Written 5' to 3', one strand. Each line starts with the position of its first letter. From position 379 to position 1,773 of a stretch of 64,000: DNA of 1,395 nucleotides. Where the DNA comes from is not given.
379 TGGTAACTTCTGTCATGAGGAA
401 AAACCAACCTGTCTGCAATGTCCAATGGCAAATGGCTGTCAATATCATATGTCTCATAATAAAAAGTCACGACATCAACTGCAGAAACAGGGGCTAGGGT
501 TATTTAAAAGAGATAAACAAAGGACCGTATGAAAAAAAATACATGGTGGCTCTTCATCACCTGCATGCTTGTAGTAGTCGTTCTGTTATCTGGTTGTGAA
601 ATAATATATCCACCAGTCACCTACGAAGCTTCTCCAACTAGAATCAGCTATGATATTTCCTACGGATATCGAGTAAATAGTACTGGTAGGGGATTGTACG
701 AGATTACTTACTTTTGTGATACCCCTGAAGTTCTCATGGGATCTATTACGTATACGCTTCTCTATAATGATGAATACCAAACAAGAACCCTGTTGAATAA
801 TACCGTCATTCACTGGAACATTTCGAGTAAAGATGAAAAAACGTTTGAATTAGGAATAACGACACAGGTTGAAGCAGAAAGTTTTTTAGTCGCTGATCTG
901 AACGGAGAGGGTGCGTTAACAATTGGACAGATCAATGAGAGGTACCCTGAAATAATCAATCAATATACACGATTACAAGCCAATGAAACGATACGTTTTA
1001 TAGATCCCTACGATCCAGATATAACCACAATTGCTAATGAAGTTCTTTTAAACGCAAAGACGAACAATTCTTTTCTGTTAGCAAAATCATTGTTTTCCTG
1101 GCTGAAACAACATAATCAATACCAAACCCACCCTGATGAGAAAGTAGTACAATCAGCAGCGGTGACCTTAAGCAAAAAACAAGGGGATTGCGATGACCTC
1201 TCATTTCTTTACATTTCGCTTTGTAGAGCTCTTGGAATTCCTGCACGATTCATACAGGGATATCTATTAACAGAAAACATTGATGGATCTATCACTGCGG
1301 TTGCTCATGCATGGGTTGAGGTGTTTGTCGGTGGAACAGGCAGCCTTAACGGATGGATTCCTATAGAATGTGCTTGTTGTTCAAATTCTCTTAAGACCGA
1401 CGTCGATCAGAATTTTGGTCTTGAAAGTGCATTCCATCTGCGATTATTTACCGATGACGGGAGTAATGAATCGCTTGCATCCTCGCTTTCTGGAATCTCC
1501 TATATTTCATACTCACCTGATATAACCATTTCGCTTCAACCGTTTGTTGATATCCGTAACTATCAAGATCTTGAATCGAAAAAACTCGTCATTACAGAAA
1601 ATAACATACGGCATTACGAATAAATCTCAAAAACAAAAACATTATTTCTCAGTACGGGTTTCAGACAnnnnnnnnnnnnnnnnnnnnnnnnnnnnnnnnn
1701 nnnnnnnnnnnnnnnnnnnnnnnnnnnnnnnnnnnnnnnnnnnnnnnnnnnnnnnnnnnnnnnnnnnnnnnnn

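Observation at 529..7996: Envelope cluster: two secreted transglutaminase-like proteins with an extracytoplasmic thiol-redox relay, flanking a cytoplasmic E1/ThiS-like pair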

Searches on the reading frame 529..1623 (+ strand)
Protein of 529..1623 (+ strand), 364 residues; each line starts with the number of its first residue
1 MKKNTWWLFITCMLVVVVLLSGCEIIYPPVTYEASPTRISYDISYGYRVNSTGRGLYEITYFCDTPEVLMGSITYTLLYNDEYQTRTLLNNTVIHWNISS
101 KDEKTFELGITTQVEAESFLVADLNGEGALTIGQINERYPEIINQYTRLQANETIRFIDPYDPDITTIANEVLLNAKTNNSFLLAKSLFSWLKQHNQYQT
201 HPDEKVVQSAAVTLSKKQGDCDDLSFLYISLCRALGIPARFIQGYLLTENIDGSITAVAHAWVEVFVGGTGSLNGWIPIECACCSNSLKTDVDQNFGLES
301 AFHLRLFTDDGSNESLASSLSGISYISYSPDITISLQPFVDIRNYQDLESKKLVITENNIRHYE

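Call 3: search_protein_families(library=pfam, proteins=[window:529-1623:+], max_evalue=0.01)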
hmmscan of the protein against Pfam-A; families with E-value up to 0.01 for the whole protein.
window:529-1623:+ (364 aa): 1 family
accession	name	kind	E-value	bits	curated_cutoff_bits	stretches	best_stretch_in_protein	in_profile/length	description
PF01841.26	Transglut_core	-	6.6e-20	71.8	23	1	175-280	10-107/108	Transglutaminase-like superfamily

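Call 4: search_protein_families(library=ncbifam, proteins=[window:529-1623:+], max_evalue=0.01)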
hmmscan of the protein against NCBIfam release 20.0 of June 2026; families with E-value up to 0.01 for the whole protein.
window:529-1623:+ (364 aa): 0 families

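Call 8: find_encoding_contigs(protein=window:529-1623:+, flank=10000, max_places=6)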
Protein window:529-1623:+ (364 aa): 4 contigs read that carry it; 3 places shown.
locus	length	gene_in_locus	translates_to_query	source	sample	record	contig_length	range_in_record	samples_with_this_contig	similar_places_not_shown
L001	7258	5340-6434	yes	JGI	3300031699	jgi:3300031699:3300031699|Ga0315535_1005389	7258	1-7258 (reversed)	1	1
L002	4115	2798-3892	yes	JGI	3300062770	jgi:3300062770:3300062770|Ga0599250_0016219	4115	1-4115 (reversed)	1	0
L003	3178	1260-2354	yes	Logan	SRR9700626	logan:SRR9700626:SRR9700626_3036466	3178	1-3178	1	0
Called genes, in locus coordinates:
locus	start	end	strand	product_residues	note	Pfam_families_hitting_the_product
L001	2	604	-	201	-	?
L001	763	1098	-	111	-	PF01984:dsDNA_bind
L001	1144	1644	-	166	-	PF01090:Ribosomal_S19e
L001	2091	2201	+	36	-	-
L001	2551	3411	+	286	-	PF00590:TP_methylase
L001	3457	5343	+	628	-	PF01935:DUF87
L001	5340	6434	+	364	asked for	PF01841:Transglut_core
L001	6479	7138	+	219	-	PF01209:Ubie_methyltran, PF05175:MTS (faint), PF13489:Methyltransf_23, PF13847:Methyltransf_31, PF08241:Methyltransf_11, PF08242:Methyltransf_12, PF13649:Methyltransf_25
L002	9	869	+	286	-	PF00590:TP_methylase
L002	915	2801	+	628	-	PF01935:DUF87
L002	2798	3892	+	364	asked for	PF01841:Transglut_core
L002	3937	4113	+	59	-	?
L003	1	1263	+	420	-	?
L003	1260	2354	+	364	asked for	PF01841:Transglut_core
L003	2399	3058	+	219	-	PF01209:Ubie_methyltran, PF05175:MTS (faint), PF13489:Methyltransf_23, PF13847:Methyltransf_31, PF08241:Methyltransf_11, PF08242:Methyltransf_12, PF13649:Methyltransf_25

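Call 9: find_homologous_proteins(query=window:529-1623:+, max_evalue=0.001)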
Query window:529-1623:+ (364 aa): 583 proteins with E <= 0.001 among 3186 candidates; the best 120 are listed.
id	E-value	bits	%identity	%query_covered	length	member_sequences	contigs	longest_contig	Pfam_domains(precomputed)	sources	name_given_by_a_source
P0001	3.8e-221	752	90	100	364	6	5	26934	PF01841.26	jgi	jgi:transglutaminase-like putative cysteine protease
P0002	7.2e-205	698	82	100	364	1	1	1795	PF01841.26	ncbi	-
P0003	3.1e-204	696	83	100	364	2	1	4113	PF01841.26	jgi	jgi:transglutaminase-like putative cysteine protease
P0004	2.5e-183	627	75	100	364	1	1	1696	PF01841.26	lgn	-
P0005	2.5e-181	621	74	100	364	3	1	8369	PF01841.26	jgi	jgi:transglutaminase-like putative cysteine protease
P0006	7.2e-181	619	74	100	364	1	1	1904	PF01841.26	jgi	jgi:transglutaminase-like putative cysteine protease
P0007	2.7e-180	617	73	100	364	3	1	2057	PF01841.26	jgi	jgi:transglutaminase-like putative cysteine protease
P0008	4.2e-180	617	73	100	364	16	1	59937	PF01841.26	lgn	-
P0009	4.9e-179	613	73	100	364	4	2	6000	PF01841.26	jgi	jgi:transglutaminase-like putative cysteine protease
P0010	2.3e-178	611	71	100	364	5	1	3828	PF01841.26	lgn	-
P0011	1.6e-177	608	73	100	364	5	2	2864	PF01841.26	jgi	jgi:transglutaminase-like putative cysteine protease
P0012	1.5e-176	605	71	100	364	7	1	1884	PF01841.26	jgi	jgi:transglutaminase-like putative cysteine protease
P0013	1.6e-174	598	71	100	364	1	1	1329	PF01841.26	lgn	-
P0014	4.8e-174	597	69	100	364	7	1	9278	PF01841.26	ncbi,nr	ncbi:MAG: transglutaminase family protein [Candidatus Thermoplasmatota archaeon]|nr:transglutaminase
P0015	5.7e-173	593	71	100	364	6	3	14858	PF01841.26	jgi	-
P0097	1.3e-140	487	56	99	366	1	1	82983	PF01841.26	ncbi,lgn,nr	ncbi:MAG: transglutaminase family protein [Candidatus Thermoplasmatota archaeon]|nr:transglutaminase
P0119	5.5e-128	445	57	94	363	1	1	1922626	PF01841.26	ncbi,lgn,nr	ncbi:MAG: transglutaminase domain-containing protein [Thermoplasmatales archaeon]|nr:MAG: transgluta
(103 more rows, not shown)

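Call 11: find_encoding_contigs(protein=P0119, flank=10000, max_places=2)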
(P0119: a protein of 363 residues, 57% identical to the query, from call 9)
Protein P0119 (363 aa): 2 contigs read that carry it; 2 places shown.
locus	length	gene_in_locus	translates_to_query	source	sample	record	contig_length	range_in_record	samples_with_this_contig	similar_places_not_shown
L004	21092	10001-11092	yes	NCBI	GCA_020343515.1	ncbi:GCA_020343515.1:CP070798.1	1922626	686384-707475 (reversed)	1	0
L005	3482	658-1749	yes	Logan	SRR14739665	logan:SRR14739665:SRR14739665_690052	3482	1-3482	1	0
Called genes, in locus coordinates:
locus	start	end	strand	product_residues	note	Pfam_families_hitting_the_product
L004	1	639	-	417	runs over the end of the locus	PF03168:LEA_2 (faint)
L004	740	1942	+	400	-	-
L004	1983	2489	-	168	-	PF00149:Metallophos (weak), PF14008:Metallophos_C (weak)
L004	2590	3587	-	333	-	PF08915:tRNA-Thr_ED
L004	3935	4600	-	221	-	PF01912:eIF-6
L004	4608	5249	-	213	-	PF01198:Ribosomal_L31e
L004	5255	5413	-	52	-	PF00832:Ribosomal_L39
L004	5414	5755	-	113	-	PF01984:dsDNA_bind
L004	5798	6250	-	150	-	PF01090:Ribosomal_S19e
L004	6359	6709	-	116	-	PF04032:Rpr2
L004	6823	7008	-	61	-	-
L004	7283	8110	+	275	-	PF00590:TP_methylase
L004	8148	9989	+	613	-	PF09378:HAS-barrel (faint), PF01935:DUF87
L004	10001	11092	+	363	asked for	PF01841:Transglut_core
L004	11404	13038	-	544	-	PF07495:Y_Y_Y (faint), PF25788:Ig_Rha78A_N (faint), PF17957:Big_7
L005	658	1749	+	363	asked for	PF01841:Transglut_core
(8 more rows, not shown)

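Call 12: find_encoding_contigs(protein=P0097, flank=10000, max_places=2)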
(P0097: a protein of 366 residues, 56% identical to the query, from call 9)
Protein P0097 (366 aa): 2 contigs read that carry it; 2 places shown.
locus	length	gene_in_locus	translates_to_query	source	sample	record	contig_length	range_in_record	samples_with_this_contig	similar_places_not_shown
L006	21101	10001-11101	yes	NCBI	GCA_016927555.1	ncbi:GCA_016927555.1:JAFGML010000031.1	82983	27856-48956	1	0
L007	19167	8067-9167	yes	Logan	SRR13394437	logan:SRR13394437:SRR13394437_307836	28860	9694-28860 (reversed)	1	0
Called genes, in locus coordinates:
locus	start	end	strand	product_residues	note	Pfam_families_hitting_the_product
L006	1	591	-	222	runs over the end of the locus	-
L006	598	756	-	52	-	PF00832:Ribosomal_L39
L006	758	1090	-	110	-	PF01984:dsDNA_bind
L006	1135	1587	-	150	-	PF01090:Ribosomal_S19e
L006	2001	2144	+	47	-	-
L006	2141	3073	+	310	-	PF01040:UbiA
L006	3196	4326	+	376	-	PF01266:DAO (faint), PF01494:FAD_binding_3 (faint), PF05834:Lycopene_cycl (faint), PF22578:GGR_cat (weak)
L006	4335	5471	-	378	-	-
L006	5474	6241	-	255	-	PF00154:RecA_N (weak), PF13481:AAA_25, PF03796:DnaB_C (weak), PF23442:DUF7125 (faint), PF06745:ATPase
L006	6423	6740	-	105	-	PF04032:Rpr2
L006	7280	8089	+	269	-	PF00590:TP_methylase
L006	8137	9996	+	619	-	PF01935:DUF87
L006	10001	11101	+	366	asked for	PF01841:Transglut_core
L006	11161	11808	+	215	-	PF13489:Methyltransf_23, PF01209:Ubie_methyltran, PF13847:Methyltransf_31, PF08241:Methyltransf_11, PF08242:Methyltransf_12, PF13649:Methyltransf_25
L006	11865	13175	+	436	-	PF01841:Transglut_core (weak)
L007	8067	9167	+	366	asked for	PF01841:Transglut_core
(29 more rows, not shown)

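Call 14: find_related_loci(query=A1, collection=genome_contigs, flank=10000)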
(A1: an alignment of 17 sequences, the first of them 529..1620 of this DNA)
Query A1 (364 aa) in genome_contigs; peptide patterns used: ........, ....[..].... (x = any residue, [..] = any of these).
124 stretches matched a pattern; 88 encode a relative of the query (tblastn E <= 1e-3); the best 80 are kept; 80 distinct loci.
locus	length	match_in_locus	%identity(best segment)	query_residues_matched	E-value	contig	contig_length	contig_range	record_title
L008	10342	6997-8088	86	1-364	0e+0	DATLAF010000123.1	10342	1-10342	MAG TPA_asm: Thermoplasmatota archaeon isolate SMAG_U14264 k141_4321661, whole genome shotgun sequence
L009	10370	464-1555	72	1-364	0e+0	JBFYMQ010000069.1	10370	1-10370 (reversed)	MAG: Thermoplasmatales archaeon isolate PPR_0066 scaffold_1375, whole genome shotgun sequence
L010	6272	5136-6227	71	1-364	0e+0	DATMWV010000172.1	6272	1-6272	MAG TPA_asm: Thermoplasmatota archaeon isolate SMAG_U13103 k141_20469, whole genome shotgun sequence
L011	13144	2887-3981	74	1-364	0e+0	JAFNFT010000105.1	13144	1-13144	MAG: Methanobacteriota archaeon isolate bin_19 PROKKA_contig000105, whole genome shotgun sequence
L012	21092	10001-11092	69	1-364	1e-174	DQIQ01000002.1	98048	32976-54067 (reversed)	MAG TPA_asm: Thermoplasmata archaeon isolate 3300003432D scaffold_1, whole genome shotgun sequence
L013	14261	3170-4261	70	1-364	3e-172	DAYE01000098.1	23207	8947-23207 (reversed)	MAG TPA_asm: Euryarchaeota archaeon UBA33 UBA33_contig_3044, whole genome shotgun sequence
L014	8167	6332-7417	65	3-364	1e-171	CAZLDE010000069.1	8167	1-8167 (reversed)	MAG TPA_asm: uncultured Thermoplasmatales archaeon isolate SRP098346_co1_225 genome assembly, contig: NODE_11915_length_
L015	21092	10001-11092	66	1-364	1e-168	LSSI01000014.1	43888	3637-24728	MAG: Thermoplasmatales archaeon SM1-50 WOR1_30_36_1225, whole genome shotgun sequence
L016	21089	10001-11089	64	2-364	8e-167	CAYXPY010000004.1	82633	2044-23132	MAG TPA_asm: uncultured Thermoplasmatales archaeon isolate binchicken_co190_433 genome assembly, contig: NODE_653_length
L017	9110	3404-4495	64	1-364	1e-166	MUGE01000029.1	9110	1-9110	MAG: Thermoplasmata archaeon M11B2D M11B2D_scaffold_241, whole genome shotgun sequence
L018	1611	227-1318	68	1-364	0e+0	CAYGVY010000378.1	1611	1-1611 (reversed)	MAG TPA_asm: uncultured Thermoplasmatales archaeon isolate ERP119294_co4_107 genome assembly, contig: NODE_166671_length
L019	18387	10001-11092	64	1-364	4e-160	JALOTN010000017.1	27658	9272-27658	MAG: Thermoplasmatota archaeon isolate Prado234 scaffold_1569, whole genome shotgun sequence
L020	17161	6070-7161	63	1-364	3e-160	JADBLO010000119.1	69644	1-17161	MAG: Thermoplasmata archaeon isolate Bin3_14.8m NODE_18_length_69644_cov_15.282617, whole genome shotgun sequence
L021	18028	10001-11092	66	1-364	4e-163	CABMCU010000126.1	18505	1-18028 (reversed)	uncultured archaeon isolate LFW-68_2 genome assembly, contig: LFW682_84, whole genome shotgun sequence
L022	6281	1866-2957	62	1-364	1e-158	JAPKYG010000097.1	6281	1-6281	MAG: Methanobacteriota archaeon isolate LacPavin_0920_SED3_MAG_41_62 LacPavin_0920_SED3_scaffold_178279, whole genome sh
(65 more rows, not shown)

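Call 21: search_solved_structures(query=A1, max_evalue=0.01, show_alignments=2)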
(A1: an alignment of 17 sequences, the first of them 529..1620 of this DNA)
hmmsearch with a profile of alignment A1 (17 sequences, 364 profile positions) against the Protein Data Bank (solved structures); distinct sequences matched with E-value up to 0.01: 1.
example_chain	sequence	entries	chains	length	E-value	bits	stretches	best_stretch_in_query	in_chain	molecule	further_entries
3isr_A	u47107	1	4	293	1.3e-08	37.5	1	179-249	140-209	Transglutaminase-like enzymes, putative cysteine protease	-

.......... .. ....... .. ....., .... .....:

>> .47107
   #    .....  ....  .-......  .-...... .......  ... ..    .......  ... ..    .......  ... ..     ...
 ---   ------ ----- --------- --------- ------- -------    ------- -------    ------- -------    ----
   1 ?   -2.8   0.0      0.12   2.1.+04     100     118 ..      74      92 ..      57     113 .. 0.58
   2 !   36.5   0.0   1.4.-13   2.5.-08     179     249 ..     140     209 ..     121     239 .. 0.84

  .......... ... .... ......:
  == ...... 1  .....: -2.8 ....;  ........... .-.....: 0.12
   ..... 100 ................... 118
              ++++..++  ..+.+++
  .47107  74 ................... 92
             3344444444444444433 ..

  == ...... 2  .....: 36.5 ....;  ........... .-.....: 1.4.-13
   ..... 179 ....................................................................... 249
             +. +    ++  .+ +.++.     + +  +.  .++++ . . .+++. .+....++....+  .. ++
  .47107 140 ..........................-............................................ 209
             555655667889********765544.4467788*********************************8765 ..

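Call 56: search_protein_families(library=padloc, proteins=[L001:3457-5340:+, window:529-1623:+], max_evalue=0.001)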
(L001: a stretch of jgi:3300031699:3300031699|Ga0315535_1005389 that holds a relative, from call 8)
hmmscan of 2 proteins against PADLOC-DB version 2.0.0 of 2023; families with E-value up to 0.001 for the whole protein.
L001:3457-5340:+ (628 aa): 17 families
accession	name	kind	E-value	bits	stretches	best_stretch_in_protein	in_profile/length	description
PDLC04105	HerA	-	1.1e-48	164.1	2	321-488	373-548/576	-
PDLC04102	HerA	-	1.2e-36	124.2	2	320-479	460-623/654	-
PDLC02185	HerA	-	1.7e-34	117.5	2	262-477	351-563/585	-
PDLC04100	HerA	-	3e-33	113.4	2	261-478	347-558/580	-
PDLC04098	HerA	-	6.3e-30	102.3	1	322-485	481-656/686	-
PDLC04103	HerA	-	2.8e-29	99.9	2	335-480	409-561/579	-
PDLC04106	HerA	-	7e-29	98.8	1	294-482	436-635/667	-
PDLC04140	mad8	-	1.4e-28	98.3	1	151-485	27-309/314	mads_8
PDLC02188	HerA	-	1.3e-27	94.9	1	359-484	425-551/578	-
PDLC04097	HerA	-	3.8e-27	93.2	2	390-488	507-604/618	-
PDLC01055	HerA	-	1e-23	82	2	319-477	376-526/532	Type III coevolved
PDLC04104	HerA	-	1.9e-22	77.5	1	327-477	182-338/379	-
PDLC02684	DndH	-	4.5e-09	32.4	1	145-407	1361-1636/1715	DndH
PDLC04101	HerA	-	7.4e-09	32.8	1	121-196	137-214/400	-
PDLC04107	HerA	-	1.9e-08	31.7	1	119-196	136-215/306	-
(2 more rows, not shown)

window:529-1623:+ (364 aa): 0 families
